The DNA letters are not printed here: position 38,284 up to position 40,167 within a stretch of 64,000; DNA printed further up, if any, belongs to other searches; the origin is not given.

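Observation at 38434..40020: Membrane-anchored protein with about 9 DnaJ-type CxxCxGxG zinc-finger repeats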

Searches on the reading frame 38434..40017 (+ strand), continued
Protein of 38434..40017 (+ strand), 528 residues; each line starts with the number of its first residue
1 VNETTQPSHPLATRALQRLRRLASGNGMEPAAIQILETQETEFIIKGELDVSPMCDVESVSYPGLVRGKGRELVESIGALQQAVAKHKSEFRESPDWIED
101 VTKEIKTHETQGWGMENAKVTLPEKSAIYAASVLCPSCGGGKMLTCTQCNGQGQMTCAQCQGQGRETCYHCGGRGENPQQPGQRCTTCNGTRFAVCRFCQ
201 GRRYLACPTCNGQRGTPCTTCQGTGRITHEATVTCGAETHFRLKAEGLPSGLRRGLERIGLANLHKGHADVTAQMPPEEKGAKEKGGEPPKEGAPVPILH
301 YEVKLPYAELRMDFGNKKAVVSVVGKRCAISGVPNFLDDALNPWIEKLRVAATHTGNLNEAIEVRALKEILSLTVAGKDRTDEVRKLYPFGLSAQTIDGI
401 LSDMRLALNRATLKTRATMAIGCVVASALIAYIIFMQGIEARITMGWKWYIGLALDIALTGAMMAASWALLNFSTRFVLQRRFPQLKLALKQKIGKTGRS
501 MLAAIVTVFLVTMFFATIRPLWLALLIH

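Call 31: find_related_loci(query=A3, collection=genome_contigs, flank=5000)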
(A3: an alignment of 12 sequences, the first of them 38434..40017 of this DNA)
Query A3 (528 aa) in genome_contigs; peptide patterns used: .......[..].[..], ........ (x = any residue, [..] = any of these).
111 stretches matched a pattern; 16 encode a relative of the query (tblastn E <= 1e-3); 16 distinct loci.
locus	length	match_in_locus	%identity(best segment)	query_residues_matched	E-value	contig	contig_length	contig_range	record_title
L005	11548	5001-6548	63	7-527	0e+0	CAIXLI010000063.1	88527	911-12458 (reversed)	MAG: uncultured proteobacterium isolate I2_bin-054 genome assembly, contig: bin-054:063/228, whole genome shotgun sequen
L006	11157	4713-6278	58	2-527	0e+0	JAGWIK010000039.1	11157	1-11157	MAG: Alphaproteobacteria bacterium isolate REEB112 contig-150_7764, whole genome shotgun sequence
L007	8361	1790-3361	57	1-528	0e+0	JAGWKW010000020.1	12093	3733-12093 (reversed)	MAG: Alphaproteobacteria bacterium isolate REEB170 contig-150_6630, whole genome shotgun sequence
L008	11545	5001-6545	56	5-524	0e+0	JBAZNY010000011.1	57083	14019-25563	MAG: Bdellovibrionales bacterium isolate SO_2017_LW4_81 scaffold_1439_c1_LW137-91_2017, whole genome shotgun sequence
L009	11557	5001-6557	55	3-527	0e+0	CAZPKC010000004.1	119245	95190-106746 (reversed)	MAG TPA_asm: uncultured Rhodospirillaceae bacterium isolate binchicken_co3_43 genome assembly, contig: NODE_323_length_1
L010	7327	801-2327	55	11-524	0e+0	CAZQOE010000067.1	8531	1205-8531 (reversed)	MAG TPA_asm: uncultured Rhodospirillaceae bacterium isolate SRP192927_co1_332 genome assembly, contig: NODE_21430_length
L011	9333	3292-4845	52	8-528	0e+0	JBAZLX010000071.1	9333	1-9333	MAG: Bdellovibrionales bacterium isolate SO_2017_LW4_25 scaffold_14186_c1_LW137-91_2017, whole genome shotgun sequence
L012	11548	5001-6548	52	6-527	2e-171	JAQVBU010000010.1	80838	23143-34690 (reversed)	MAG: Alphaproteobacteria bacterium isolate STD2_72 NODE_962_length_80838_cov_12.365873_Sandtown_D2, whole genome shotgun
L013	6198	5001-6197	59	5-410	1e-163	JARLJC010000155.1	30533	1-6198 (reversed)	MAG: Alphaproteobacteria bacterium isolate MAG_CA1 MetaCoAG_Bin_1_Anoxic_k141_1049361, whole genome shotgun sequence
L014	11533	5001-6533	46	11-527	2e-155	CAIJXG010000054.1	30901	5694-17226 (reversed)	MAG: uncultured proteobacterium isolate Kiruna_bin-02063 genome assembly, contig: bin-02063:054/141, whole genome shotgu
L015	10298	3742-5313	44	1-528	4e-141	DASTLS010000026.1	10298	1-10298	MAG TPA_asm: Alphaproteobacteria bacterium isolate SMAG_U3123 k141_760536, whole genome shotgun sequence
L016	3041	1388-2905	42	5-523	3e-144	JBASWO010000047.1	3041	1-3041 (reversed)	MAG: Alphaproteobacteria bacterium isolate MFD03231_ilm_asm_bin56 k127_4454, whole genome shotgun sequence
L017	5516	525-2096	40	5-524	2e-125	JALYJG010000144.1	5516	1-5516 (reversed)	MAG: Pseudomonadota bacterium isolate HIE bin45 SD1477_NODE_2987_length_5516_cov_1.009093, whole genome shotgun sequence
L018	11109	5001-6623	37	8-525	7e-121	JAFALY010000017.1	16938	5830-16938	MAG: Alphaproteobacteria bacterium isolate CP_BE_RX_49 BE_RX_k147_9671773, whole genome shotgun sequence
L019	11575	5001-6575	38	14-520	7e-113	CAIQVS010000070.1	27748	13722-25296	MAG: uncultured proteobacterium isolate I3b_bin-431 genome assembly, contig: bin-431:070/454, whole genome shotgun seque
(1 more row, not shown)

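Call 33: list_cluster_members(proteins=[P0156, P0165, P0168, P0184, P0193, P0199, P0203, P0214, P0226, P0235])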
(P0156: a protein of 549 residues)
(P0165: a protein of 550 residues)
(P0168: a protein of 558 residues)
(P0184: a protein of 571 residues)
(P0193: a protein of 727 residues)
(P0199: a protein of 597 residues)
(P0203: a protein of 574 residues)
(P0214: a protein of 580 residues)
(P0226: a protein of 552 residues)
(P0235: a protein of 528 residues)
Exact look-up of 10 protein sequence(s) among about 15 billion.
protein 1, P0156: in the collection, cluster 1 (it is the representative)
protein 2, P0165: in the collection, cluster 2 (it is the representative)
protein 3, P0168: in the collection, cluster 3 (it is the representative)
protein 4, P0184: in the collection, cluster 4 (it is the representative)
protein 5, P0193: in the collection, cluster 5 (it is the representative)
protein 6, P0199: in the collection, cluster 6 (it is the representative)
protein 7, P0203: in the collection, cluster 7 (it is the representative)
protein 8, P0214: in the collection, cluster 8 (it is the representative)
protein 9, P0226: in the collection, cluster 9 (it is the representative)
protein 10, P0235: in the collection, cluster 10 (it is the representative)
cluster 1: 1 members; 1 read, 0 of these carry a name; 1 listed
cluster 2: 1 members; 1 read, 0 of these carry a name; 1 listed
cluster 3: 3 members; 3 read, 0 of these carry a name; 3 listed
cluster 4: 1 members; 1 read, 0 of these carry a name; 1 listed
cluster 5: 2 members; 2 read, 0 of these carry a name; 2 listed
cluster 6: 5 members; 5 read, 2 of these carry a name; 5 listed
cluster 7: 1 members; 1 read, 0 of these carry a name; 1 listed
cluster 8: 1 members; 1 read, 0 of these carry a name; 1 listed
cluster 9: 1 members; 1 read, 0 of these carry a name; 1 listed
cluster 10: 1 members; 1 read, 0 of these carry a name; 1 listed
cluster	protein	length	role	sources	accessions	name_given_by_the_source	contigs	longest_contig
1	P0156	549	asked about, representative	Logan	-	-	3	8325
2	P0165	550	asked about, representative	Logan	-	-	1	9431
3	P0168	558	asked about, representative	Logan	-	-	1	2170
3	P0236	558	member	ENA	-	-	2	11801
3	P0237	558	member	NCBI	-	-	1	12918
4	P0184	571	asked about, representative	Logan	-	-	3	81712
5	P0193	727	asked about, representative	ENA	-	-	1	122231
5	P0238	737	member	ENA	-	-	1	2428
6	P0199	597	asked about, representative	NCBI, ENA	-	-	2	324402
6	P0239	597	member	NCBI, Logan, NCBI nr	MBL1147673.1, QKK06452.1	MAG: hypothetical protein HND56_12515 [Pseudomonadota bacterium] | hypothetical protein [Pseudomonadota bacterium]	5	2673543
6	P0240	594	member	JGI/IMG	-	hypothetical protein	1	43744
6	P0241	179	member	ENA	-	-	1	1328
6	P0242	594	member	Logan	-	-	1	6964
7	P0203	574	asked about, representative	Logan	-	-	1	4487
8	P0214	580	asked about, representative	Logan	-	-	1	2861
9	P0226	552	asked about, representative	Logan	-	-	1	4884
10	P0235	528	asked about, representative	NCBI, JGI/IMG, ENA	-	-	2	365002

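Call 36: search_protein_families(library=pfam, alignment_id=A2, max_evalue=0.01)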
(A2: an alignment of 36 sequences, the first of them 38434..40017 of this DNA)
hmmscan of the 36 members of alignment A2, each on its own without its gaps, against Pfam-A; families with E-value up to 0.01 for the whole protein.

A. member 1, window:38434-40017:+ (528 aa): 2 families
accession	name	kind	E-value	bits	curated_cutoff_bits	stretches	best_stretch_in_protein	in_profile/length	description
PF23733.2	GRXCR1-2_C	-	0.00021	21.6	26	0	185-202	1-18/47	GRXCR1/2, C-terminal domain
PF25436.1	BSD2_CRD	-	0.0026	18.4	27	0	144-205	3-60/69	BSD2 cysteine rich domain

B. families by the number of members that match (of 36 scanned): 8 families
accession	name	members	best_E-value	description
PF00684.25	DnaJ_CXXCXGXG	18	1.5e-06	DnaJ central domain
PF25436.1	BSD2_CRD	17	4.4e-08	BSD2 cysteine rich domain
PF23733.2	GRXCR1-2_C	9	0.00021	GRXCR1/2, C-terminal domain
PF15777.11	Anti-TRAP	3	0.0011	Tryptophan RNA-binding attenuator protein inhibitory protein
PF25112.1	zf-AtTam37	2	0.00021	AtTam37 zinc finger region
PF21002.2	TMEM106_N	1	0.0018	Transmembrane protein 106 N-terminal region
PF01284.28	MARVEL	1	0.004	Membrane-associating domain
PF01471.23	PG_binding_1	1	0.0087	Putative peptidoglycan binding domain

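Call 37: search_solved_structures(query=A2, max_evalue=1, show_alignments=3)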
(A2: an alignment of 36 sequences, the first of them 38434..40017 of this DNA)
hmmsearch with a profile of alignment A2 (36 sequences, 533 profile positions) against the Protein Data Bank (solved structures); distinct sequences matched with E-value up to 1: 13.
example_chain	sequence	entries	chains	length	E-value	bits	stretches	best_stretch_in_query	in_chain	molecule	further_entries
1exk_A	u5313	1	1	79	3.3e-09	39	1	164-226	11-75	DNAJ PROTEIN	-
6jzb_A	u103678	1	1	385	3.6e-07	32.3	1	163-239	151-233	Chaperone protein DnaJ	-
8xku_R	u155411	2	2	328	6.6e-05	24.8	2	122-154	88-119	Embryo defective 2737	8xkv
6ekb_A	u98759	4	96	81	0.001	20.9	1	142-203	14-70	DnaJ/Hsp40 cysteine-rich domain superfamily protein | Protein BUNDLE SHEATH DEFECTIVE 2, chloroplastic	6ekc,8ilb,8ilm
9ci1_1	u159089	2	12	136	0.0014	20.5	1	141-203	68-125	Bundle Sheath Defective 2 | Protein BUNDLE SHEATH DEFECTIVE 2, chloroplastic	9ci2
2ctt_A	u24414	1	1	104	0.0031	19.4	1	164-229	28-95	DnaJ homolog subfamily A member 3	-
3lcz_A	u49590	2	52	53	0.021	16.6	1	154-179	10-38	Inhibitor of TRAP, regulated by T-BOX (Trp) sequence RtpA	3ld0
2bx9_A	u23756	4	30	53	0.14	13.8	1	205-227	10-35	TRYPTOPHAN RNA-BINDING ATTENUATOR PROTEIN-INHIBITORY PROTEIN | Anti-TRAP regulator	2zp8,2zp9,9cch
2kjx_A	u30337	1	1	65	0.2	13.3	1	126-171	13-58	Jumping translocation breakpoint protein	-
9gi8_A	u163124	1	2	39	0.25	13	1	161-181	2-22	Transmembrane protein 106B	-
8xks_C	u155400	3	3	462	0.42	12.3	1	154-177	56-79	4Fe-4S ferredoxin-type domain-containing protein | DnaJ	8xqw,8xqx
6zop_A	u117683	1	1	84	0.68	11.6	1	184-219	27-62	DDE_Tnp_1_7 domain-containing protein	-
2l5u_A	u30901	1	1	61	0.88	11.2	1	178-226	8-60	Chromodomain-helicase-DNA-binding protein 4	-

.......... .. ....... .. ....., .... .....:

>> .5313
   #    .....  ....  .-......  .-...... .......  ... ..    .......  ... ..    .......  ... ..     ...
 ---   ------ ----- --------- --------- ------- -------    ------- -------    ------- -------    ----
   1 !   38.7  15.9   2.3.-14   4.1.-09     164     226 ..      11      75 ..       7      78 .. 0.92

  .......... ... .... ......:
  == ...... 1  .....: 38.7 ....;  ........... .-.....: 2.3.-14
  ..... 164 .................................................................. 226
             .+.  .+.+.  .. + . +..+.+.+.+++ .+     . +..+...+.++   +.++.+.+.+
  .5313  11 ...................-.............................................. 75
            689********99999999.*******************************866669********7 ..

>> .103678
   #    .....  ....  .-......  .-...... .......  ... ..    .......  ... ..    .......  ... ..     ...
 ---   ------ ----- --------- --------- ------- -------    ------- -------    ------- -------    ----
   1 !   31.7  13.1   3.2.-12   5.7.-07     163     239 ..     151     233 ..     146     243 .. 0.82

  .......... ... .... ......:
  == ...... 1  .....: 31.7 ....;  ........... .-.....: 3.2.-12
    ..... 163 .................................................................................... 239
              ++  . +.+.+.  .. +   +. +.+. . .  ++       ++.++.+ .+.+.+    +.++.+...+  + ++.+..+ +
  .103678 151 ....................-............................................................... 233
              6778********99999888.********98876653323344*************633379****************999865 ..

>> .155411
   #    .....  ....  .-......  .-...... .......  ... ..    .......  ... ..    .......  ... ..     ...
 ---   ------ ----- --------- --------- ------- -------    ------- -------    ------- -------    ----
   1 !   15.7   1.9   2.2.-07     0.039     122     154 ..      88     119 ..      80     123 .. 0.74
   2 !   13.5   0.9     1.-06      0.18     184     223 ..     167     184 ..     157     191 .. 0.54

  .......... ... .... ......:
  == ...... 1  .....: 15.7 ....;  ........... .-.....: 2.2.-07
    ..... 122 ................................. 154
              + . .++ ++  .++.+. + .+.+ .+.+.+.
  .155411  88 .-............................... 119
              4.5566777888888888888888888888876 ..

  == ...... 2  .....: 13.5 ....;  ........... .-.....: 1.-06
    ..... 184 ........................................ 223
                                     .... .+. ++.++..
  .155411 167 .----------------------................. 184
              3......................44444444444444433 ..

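Call 44: fold_search(model_id=the predicted structure, library=pdb)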
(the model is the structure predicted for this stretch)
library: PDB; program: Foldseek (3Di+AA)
matches with E <= 10: 154; with E <= 0.001: 0
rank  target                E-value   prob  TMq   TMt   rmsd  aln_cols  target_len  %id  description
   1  6ekb                  2.1e-02  0.98  0.06  0.39   8.9        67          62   30  Crystal structure of the BSD2 homolog of Arabidopsis thaliana (released 2017-12-06)
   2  9dwt_A                5.9e-02  0.08  0.07  0.07  20.9       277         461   10  PKD2 ion channel, F634A mutant (released 2026-01-21)
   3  8ilb_F                6.8e-02  0.85  0.06  0.30   9.0        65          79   28  The complexes of RbcL, AtRaf1 and AtBSD2 (LFB) (released 2023-11-01)
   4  8z6b_C                1.4e-01  0.07  0.07  0.07  20.8       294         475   10  Structure of Polycystin-1/Polycystin-2 complex (released 2025-04-23)
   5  8zkr_C                1.6e-01  0.06  0.06  0.07  21.6       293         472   11  Structure of Polycystin-1/Polycystin-2 complex with phosphatidic acid bound (released 2025-05-21)
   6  8zkr_B                2.2e-01  0.05  0.07  0.08  22.6       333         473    8  Structure of Polycystin-1/Polycystin-2 complex with phosphatidic acid bound (released 2025-05-21)
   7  8z6b_B                2.2e-01  0.05  0.06  0.07  21.2       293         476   10  Structure of Polycystin-1/Polycystin-2 complex (released 2025-04-23)
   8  8k3s_A                2.5e-01  0.06  0.07  0.08  23.6       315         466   11  Structure of PKD2-F604P complex (released 2024-04-03)
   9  6t9o_A                2.6e-01  0.08  0.08  0.09  22.5       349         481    9  CryoEM structure of human polycystin-2/PKD2 in UDM supplemented with PI(3,5)P2 (released 2019-11-20)
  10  8z6f_D                2.9e-01  0.08  0.08  0.09  20.9       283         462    9  Structure of polycystin-1/polycystin-2 complex with PI(4)P-bound (released 2025-04-23)
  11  8zku_B                3.2e-01  0.05  0.08  0.08  24.5       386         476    9  Structure of Polycystin-1/Polycystin-2 complex with GOF mutations (released 2025-05-21)
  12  8ilm_C                4.1e-01  1.00  0.09  0.58   4.8        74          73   27  The cryo-EM structure of eight Rubisco large subunits (RbcL), two Arabidopsis thaliana Rubisco accumulation factors 1  (released 2023-11-01)
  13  8dke_P                4.3e-01  0.07  0.10  0.14  24.0       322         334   11  Cryo-EM structure of cystinosin in a cytosol-open state (released 2022-09-21)
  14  8z6f_C                4.7e-01  0.08  0.08  0.09  20.1       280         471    9  Structure of polycystin-1/polycystin-2 complex with PI(4)P-bound (released 2025-04-23)
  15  8zkt_B                4.7e-01  0.08  0.08  0.09  20.1       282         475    9  Structure of Polycystin-1/Polycystin-2 complex with GOF mutations (released 2025-05-21)
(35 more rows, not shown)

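Call 53: find_encoding_contigs(protein=P0199, flank=6000, max_places=1)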
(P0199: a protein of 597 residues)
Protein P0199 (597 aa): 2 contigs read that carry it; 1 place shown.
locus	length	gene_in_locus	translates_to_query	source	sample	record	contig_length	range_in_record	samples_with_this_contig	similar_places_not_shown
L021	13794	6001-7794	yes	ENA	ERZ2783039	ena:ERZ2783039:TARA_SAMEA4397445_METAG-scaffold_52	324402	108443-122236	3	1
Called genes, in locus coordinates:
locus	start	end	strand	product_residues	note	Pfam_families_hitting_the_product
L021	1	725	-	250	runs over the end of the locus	PF18912:DZR_2, PF00156:Pribosyltran (weak)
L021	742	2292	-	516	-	PF19425:Csd3_N2, PF01551:Peptidase_M23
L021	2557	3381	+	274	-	PF00106:adh_short, PF13561:adh_short_C2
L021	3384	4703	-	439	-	PF10396:TrmE_N, PF00350:Dynamin_N (faint), PF12631:MnmE_helical, PF01926:MMR_HSR1, PF02421:FeoB_N, PF13521:AAA_28 (weak)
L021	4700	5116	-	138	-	-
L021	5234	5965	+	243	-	PF01738:DLH, PF12146:Hydrolase_4 (faint)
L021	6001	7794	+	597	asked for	-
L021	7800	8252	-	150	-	PF03653:UPF0093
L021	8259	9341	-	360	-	PF00762:Ferrochelatase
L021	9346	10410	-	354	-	PF01208:URO-D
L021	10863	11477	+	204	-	-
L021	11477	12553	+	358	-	PF01636:APH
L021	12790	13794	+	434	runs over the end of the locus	PF07498:Rho_N, PF07497:Rho_RNA_bind, PF00006:ATP-synt_ab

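Call 54: find_encoding_contigs(protein=P0235, flank=6000, max_places=1)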
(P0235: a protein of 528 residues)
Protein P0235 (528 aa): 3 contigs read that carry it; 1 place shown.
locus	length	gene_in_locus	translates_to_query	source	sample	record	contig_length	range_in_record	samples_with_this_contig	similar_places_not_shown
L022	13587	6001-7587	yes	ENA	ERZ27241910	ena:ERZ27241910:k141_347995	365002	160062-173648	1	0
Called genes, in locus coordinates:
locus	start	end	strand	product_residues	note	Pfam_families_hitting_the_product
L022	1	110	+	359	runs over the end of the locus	PF06144:DNA_pol3_delta (weak), PF21694:DNA_pol3_delta_C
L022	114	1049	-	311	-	PF02195:ParB_N, PF17762:HTH_ParB, PF23552:ParB_C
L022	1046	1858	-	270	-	PF00142:Fer4_NifH, PF02374:ArsA_ATPase (weak), PF06564:CBP_BcsQ, PF09140:MipZ, PF10609:ParA, PF13614:AAA_31, PF01656:CbiA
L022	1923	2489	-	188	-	PF02527:GidB, PF05175:MTS (weak)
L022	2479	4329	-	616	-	PF01134:GIDA, PF12831:FAD_oxidored (weak), PF21680:GIDA_C_1st, PF13932:SAM_GIDA_C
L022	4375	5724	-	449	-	PF10396:TrmE_N, PF12631:MnmE_helical, PF00350:Dynamin_N (weak), PF01926:MMR_HSR1, PF02421:FeoB_N (weak)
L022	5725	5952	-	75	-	PF20099:DUF6489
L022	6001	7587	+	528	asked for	PF25436:BSD2_CRD (faint)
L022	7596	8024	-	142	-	PF00583:Acetyltransf_1, PF13673:Acetyltransf_10, PF13508:Acetyltransf_7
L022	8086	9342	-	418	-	PF07498:Rho_N, PF07497:Rho_RNA_bind, PF00006:ATP-synt_ab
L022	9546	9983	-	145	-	PF03653:UPF0093, PF05425:CopD (weak)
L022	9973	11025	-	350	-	PF01208:URO-D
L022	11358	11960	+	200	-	-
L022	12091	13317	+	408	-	PF20573:DUF6782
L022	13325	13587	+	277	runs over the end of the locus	PF20573:DUF6782 (weak)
